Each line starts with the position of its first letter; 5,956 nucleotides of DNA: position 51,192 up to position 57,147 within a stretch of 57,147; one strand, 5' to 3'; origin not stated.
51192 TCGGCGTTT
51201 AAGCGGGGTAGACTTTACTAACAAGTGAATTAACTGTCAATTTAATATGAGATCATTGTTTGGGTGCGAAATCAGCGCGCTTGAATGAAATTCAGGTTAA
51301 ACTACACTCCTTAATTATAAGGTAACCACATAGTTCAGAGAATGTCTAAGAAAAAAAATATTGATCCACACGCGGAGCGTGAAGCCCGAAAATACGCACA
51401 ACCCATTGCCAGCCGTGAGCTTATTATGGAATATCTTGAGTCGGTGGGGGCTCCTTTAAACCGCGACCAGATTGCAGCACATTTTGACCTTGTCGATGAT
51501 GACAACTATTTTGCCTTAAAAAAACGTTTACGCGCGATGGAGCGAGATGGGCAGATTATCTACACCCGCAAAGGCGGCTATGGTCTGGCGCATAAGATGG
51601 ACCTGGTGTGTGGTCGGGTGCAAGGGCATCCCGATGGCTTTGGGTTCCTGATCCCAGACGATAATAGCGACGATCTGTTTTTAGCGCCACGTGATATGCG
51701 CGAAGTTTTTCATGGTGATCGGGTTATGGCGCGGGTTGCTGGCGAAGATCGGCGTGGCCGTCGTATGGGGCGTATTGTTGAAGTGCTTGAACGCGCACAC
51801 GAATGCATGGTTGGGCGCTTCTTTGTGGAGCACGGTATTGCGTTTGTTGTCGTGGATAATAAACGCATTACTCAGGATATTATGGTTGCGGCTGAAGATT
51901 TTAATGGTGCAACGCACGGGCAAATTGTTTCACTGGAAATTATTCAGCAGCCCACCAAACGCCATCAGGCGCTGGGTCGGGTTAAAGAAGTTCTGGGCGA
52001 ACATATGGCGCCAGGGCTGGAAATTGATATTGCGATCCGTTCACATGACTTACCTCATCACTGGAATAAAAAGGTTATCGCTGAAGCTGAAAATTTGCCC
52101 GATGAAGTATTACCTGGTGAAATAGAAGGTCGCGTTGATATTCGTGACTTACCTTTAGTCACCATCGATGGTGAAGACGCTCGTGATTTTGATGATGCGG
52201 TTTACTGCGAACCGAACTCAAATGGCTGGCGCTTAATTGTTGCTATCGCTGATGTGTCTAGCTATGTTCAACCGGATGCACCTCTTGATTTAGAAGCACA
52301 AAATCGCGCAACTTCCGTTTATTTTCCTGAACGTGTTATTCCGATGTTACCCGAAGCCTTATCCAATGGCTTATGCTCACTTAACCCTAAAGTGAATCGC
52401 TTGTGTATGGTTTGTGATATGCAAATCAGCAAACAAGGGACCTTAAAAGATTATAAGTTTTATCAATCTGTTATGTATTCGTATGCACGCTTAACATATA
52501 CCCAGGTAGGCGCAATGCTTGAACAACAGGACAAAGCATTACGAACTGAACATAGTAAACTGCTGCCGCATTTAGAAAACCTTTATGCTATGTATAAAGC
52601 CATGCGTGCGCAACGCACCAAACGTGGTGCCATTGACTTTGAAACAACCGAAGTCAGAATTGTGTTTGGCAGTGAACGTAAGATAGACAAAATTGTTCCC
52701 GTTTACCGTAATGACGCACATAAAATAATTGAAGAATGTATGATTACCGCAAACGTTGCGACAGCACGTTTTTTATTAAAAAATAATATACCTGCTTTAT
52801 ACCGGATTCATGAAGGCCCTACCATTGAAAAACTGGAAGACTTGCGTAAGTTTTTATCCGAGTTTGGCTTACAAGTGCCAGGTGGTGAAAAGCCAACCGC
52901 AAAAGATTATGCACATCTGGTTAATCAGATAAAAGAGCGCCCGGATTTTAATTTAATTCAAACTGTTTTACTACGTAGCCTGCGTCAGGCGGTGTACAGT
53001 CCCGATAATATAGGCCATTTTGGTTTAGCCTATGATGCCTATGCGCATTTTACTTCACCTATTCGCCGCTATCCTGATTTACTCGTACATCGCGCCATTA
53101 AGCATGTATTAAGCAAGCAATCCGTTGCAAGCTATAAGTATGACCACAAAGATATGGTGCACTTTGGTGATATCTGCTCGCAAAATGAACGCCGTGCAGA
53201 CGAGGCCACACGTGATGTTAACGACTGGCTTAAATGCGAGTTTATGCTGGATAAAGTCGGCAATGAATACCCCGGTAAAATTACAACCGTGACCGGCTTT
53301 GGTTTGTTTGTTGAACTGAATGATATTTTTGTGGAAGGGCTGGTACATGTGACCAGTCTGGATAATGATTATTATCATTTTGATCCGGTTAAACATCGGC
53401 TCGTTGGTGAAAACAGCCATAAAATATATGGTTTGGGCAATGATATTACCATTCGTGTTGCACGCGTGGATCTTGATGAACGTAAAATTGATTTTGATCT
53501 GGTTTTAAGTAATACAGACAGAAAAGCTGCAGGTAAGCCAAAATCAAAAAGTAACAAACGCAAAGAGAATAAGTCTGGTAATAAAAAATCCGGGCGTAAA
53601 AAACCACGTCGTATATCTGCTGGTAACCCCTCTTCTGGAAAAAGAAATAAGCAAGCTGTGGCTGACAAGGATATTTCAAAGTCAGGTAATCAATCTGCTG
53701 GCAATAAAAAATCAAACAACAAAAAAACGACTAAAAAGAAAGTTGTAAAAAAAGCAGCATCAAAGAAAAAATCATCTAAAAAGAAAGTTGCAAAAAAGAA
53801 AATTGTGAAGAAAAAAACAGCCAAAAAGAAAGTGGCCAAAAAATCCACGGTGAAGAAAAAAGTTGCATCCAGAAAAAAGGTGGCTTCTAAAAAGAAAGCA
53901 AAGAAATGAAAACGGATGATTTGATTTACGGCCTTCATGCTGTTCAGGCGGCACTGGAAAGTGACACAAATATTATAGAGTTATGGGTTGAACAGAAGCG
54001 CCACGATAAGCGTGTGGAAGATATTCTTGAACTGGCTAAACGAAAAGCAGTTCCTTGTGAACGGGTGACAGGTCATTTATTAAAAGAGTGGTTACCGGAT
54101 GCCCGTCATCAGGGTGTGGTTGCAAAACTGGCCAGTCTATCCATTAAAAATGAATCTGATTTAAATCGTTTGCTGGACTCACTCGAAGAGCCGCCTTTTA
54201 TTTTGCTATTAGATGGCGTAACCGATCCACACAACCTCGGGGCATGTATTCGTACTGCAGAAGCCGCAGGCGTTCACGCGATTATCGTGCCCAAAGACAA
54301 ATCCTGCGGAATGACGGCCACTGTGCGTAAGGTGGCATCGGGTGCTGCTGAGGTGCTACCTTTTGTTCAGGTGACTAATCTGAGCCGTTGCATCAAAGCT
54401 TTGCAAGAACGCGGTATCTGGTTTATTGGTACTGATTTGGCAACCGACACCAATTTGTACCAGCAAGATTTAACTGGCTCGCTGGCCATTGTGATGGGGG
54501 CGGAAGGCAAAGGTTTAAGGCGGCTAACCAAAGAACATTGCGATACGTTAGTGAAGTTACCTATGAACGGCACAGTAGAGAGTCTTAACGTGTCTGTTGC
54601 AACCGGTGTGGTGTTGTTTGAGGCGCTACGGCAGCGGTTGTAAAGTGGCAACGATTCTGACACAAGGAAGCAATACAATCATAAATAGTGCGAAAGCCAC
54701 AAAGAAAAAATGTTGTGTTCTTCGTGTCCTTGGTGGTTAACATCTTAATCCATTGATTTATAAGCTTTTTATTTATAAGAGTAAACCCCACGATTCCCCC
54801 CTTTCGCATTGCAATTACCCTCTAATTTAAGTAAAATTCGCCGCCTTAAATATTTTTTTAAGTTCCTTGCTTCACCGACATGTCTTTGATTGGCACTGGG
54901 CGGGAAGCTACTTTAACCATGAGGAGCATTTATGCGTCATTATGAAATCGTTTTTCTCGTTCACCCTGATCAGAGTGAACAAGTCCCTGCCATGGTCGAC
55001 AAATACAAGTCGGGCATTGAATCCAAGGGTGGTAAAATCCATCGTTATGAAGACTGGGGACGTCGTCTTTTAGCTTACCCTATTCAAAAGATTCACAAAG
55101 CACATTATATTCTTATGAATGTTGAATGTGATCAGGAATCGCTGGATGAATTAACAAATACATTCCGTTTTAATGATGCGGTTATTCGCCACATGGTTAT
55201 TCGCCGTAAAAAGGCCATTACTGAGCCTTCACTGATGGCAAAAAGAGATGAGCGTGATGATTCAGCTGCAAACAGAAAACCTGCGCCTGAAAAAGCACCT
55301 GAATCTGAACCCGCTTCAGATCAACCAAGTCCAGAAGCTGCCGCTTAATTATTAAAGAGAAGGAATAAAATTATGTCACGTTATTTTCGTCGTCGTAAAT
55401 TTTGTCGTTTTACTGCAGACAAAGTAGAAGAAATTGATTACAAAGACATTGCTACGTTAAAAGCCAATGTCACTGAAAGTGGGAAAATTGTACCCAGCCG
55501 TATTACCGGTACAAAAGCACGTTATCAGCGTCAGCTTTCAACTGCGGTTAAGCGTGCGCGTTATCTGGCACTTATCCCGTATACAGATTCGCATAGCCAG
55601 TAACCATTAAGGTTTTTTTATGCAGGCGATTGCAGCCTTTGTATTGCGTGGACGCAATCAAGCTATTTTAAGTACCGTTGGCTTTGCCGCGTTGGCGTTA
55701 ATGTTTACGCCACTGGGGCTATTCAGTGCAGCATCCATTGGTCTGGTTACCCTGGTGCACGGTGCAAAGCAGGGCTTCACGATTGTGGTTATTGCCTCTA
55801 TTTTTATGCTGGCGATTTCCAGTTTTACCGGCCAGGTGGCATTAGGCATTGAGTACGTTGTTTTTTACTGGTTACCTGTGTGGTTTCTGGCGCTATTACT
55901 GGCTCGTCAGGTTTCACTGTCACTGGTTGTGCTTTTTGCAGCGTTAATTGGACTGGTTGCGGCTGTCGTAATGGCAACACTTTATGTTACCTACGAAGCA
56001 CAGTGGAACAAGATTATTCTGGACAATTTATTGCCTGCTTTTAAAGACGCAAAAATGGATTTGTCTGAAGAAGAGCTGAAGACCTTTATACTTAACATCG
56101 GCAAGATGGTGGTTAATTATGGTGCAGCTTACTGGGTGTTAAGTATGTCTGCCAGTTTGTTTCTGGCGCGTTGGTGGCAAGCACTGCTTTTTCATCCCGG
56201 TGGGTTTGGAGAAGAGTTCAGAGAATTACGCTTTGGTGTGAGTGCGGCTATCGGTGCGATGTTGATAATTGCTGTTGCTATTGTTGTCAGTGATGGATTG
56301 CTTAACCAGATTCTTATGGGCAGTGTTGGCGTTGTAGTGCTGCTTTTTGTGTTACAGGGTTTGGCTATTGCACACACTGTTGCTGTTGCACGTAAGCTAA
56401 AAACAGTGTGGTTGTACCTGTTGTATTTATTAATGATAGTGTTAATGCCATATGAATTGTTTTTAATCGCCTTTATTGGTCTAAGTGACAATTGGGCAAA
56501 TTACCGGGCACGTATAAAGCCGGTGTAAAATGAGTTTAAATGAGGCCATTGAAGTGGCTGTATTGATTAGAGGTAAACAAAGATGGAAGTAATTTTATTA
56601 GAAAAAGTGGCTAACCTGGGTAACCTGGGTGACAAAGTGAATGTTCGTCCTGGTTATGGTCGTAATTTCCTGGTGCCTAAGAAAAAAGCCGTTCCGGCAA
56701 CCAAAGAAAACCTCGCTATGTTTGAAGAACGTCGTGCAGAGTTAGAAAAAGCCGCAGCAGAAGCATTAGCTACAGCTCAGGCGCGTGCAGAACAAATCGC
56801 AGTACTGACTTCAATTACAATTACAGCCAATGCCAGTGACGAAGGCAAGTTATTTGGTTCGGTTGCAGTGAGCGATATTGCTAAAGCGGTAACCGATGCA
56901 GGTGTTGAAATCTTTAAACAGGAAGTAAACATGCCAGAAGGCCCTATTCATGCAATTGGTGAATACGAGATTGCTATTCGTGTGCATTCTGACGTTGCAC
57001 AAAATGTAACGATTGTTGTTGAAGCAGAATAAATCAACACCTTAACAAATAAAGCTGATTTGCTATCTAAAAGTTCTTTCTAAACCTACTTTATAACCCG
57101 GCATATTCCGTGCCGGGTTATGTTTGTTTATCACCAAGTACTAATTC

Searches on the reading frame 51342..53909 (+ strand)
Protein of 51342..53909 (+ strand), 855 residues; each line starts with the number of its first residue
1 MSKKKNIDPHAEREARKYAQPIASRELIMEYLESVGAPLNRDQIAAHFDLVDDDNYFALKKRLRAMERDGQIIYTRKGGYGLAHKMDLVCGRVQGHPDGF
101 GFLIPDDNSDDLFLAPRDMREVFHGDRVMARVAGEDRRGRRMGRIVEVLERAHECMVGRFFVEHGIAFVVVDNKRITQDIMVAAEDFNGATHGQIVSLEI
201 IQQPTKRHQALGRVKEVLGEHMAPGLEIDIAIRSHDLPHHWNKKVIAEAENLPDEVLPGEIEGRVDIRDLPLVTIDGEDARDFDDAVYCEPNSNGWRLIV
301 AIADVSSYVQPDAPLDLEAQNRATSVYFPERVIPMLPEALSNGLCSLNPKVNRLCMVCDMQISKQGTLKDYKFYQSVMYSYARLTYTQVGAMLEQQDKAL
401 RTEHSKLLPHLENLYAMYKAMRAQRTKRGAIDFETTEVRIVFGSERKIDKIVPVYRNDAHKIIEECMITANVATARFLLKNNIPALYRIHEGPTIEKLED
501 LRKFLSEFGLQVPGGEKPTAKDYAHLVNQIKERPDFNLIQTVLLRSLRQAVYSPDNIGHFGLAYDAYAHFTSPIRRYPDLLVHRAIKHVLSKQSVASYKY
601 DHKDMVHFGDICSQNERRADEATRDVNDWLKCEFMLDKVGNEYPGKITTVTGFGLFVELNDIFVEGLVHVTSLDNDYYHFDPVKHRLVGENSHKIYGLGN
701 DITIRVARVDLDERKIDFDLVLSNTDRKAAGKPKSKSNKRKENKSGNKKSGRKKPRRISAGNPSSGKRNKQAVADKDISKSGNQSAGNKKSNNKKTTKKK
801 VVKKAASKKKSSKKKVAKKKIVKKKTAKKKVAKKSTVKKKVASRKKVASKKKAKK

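Call 28: search_protein_families(library=ncbifam, proteins=[window:51342-53909:+], max_evalue=0.001)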
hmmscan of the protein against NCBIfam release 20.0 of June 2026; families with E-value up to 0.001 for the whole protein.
window:51342-53909:+ (855 aa): 8 families
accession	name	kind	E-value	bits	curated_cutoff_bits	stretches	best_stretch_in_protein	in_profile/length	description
NF008648.0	PRK11642.1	equivalog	0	1020.6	982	1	8-813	4-808/813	ribonuclease R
TIGR02063.1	RNase_R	equivalog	8.7e-270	897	597.85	1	23-721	2-710/711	ribonuclease R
TIGR00358.1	3_prime_RNase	superfamily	4.7e-234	778.5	368.6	1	80-721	8-657/657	VacB/RNase II family 3'-5' exoribonuclease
NF003455.0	PRK05054.1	equivalog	2.6e-95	320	542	1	84-716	17-639/645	exoribonuclease II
TIGR02062.1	RNase_B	equivalog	2.9e-83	280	641.9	1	85-714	18-640/646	exoribonuclease II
NF006333.0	PRK08563.1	equivalog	9e-09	35.2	143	1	645-743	87-183/188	DNA-directed RNA polymerase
TIGR00448.1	rpoE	equivalog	5.5e-08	32.6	124.2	1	645-715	87-155/179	DNA-directed RNA polymerase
NF040579.1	S1_dom_CvfD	subfamily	3.3e-06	27.3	117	1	638-748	2-100/113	CvfD/Ygs/GSP13 family RNA-binding post-transcriptional regulator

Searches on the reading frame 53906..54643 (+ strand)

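Call 54: search_protein_families(library=pfam, proteins=[window:53906-54643:+])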
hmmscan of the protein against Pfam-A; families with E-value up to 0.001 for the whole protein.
window:53906-54643:+ (245 aa): 2 families
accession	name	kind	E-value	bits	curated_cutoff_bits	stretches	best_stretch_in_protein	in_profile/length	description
PF00588.24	SpoU_methylase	-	1.6e-43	148.7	29.7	1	98-238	2-142/142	SpoU rRNA Methylase family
PF08032.17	SpoU_sub_bind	-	4.7e-22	78.5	22.8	1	6-77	1-72/76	RNA 2'-O ribose methyltransferase substrate binding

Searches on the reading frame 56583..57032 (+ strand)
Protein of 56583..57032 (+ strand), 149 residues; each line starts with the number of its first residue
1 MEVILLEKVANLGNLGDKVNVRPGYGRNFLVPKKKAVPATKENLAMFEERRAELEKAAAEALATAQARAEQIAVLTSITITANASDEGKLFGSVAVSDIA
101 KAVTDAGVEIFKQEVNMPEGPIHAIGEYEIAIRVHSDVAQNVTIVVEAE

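Call 54: search_protein_families(library=pfam, proteins=[window:56583-57032:+])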
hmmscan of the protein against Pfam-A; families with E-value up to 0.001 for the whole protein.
window:56583-57032:+ (149 aa): 2 families
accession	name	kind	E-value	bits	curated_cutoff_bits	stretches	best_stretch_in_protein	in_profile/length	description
PF01281.25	Ribosomal_L9_N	-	1.2e-22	79.6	20.7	1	1-47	1-47/47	Ribosomal protein L9, N-terminal domain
PF03948.19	Ribosomal_L9_C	-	1.8e-22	80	23.2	1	64-147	2-85/86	Ribosomal protein L9, C-terminal domain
